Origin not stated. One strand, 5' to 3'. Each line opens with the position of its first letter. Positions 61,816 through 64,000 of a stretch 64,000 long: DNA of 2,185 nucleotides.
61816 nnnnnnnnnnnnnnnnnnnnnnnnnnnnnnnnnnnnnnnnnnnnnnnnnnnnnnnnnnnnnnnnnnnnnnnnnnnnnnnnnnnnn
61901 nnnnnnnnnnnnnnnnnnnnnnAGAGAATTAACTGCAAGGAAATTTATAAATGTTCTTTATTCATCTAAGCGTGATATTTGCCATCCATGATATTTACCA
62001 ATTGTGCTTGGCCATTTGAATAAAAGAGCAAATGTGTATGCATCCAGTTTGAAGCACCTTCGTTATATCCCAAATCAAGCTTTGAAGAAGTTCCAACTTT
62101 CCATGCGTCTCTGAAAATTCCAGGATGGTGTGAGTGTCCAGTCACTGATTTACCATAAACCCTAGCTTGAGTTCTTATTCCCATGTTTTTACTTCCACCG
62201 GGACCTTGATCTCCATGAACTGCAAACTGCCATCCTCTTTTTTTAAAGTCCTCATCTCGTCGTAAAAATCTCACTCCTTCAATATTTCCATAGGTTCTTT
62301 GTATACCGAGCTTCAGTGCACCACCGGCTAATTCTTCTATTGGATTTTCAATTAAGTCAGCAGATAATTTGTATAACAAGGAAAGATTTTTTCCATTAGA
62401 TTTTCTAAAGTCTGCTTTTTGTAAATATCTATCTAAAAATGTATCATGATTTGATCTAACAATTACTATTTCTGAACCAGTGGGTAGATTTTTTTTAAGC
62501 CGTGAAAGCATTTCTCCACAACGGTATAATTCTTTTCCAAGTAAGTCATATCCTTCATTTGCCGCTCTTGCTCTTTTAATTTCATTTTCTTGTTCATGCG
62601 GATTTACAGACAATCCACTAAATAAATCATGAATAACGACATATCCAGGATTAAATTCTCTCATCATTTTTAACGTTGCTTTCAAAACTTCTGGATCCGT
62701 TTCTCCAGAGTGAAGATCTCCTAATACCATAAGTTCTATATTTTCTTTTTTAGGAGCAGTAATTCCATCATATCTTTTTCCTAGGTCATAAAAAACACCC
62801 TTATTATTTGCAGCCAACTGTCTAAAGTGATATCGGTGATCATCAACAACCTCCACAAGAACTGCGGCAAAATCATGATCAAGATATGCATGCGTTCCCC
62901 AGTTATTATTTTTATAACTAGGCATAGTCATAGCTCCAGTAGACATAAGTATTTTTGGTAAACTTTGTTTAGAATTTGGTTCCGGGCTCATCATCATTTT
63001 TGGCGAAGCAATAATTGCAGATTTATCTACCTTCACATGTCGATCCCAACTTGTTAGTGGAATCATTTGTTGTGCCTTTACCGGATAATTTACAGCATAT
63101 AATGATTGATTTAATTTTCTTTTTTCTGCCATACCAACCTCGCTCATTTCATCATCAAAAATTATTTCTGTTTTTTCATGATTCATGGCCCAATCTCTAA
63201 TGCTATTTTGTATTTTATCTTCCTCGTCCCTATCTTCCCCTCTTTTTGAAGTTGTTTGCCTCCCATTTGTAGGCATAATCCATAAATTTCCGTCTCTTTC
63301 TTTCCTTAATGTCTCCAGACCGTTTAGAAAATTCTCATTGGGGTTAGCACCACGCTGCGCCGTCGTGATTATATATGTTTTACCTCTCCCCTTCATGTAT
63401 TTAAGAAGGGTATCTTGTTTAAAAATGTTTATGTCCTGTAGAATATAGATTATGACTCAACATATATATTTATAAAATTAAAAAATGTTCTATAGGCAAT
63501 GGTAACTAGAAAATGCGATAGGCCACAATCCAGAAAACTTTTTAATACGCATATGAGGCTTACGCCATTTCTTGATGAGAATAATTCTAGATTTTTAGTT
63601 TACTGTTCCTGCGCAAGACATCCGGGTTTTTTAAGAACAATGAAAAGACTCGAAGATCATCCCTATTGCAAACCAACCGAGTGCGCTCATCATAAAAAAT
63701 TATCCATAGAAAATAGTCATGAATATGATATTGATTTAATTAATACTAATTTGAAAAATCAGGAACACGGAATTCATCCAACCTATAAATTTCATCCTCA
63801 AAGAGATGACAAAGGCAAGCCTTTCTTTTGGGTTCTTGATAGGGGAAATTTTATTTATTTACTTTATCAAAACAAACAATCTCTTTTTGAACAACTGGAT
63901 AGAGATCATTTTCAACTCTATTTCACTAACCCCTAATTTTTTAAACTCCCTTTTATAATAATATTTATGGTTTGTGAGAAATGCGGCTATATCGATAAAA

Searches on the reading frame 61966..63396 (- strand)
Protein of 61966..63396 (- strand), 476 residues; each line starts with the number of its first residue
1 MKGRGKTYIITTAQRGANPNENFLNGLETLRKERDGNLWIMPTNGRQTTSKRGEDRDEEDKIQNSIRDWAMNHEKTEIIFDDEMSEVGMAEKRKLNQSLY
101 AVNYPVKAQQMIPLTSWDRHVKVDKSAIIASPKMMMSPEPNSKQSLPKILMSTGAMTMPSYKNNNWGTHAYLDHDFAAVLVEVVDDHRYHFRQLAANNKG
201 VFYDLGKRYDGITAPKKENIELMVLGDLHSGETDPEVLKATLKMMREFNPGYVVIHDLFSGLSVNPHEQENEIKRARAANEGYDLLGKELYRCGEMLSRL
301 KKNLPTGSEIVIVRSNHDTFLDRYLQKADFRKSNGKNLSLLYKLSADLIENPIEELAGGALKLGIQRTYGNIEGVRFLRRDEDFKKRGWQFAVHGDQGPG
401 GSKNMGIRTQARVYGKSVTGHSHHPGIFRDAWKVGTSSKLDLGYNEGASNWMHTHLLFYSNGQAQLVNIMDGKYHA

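Call 23: search_protein_families(library=pfam, proteins=[window:61966-63396:-])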
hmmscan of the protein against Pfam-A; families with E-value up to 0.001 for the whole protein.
window:61966-63396:- (476 aa): 0 families

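Call 87: search_protein_families(library=phrogs, proteins=[window:61966-63396:-], max_evalue=0.001)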
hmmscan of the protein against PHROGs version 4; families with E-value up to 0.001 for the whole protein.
window:61966-63396:- (476 aa): 2 families
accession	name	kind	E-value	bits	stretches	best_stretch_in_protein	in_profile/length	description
phrog_1745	-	other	4.5e-100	336.8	1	2-473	83-538/542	DNA transfer protein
phrog_221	-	other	9.4e-08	32.6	1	213-328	104-214/367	metallo-phosphoesterase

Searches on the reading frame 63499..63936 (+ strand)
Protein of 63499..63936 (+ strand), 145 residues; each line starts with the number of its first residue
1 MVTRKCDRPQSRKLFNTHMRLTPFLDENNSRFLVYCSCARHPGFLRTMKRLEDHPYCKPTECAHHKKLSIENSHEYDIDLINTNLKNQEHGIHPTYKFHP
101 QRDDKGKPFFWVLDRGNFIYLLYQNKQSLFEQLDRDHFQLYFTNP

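Call 33: find_encoding_contigs(protein=window:63499-63936:+, flank=10000, max_places=6)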
Protein window:63499-63936:+ (145 aa): 9 contigs read that carry it; 6 places shown.
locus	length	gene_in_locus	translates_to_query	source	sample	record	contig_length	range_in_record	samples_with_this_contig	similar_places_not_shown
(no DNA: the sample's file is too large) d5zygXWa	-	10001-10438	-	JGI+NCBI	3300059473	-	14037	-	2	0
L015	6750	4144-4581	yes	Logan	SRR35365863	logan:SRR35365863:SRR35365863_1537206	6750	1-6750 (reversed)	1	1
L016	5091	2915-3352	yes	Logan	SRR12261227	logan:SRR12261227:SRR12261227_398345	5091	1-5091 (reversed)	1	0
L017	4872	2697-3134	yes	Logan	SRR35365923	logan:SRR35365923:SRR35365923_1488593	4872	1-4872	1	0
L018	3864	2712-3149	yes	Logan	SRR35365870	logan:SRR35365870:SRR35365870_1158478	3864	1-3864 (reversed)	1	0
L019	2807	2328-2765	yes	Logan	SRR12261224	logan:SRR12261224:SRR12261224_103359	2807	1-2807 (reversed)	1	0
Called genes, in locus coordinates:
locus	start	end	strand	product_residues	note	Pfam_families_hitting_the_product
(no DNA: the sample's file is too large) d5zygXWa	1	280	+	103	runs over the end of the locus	-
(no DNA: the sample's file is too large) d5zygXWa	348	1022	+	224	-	-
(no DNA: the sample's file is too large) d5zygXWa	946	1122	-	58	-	-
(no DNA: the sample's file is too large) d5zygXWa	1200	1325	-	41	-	-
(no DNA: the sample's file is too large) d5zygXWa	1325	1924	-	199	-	-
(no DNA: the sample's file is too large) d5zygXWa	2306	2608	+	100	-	-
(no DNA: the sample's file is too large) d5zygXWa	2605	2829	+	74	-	-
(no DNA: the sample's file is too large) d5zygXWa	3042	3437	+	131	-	-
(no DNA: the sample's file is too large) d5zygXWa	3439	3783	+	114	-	-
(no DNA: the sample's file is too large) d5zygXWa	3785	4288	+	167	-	-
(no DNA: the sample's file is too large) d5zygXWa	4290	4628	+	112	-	-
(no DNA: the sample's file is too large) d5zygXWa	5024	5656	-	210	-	PF02666:PS_Dcarbxylase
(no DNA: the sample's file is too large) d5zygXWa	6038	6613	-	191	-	PF00160:Pro_isomerase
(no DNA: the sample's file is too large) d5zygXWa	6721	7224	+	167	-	-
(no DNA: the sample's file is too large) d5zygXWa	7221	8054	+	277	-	PF13495:Phage_int_SAM_4 (weak), PF00589:Phage_integrase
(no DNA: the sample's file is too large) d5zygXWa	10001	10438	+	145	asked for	-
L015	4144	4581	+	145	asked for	-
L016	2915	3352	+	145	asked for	-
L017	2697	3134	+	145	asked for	-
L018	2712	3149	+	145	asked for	-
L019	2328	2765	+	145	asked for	-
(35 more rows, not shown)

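Call 43: search_protein_families(library=pfam, proteins=[window:63499-63936:+], max_evalue=0.01)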
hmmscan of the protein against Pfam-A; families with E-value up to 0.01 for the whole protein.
window:63499-63936:+ (145 aa): 0 families

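Call 87: search_protein_families(library=phrogs, proteins=[window:63499-63936:+], max_evalue=0.001)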
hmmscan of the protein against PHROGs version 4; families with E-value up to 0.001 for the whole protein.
window:63499-63936:+ (145 aa): 0 families
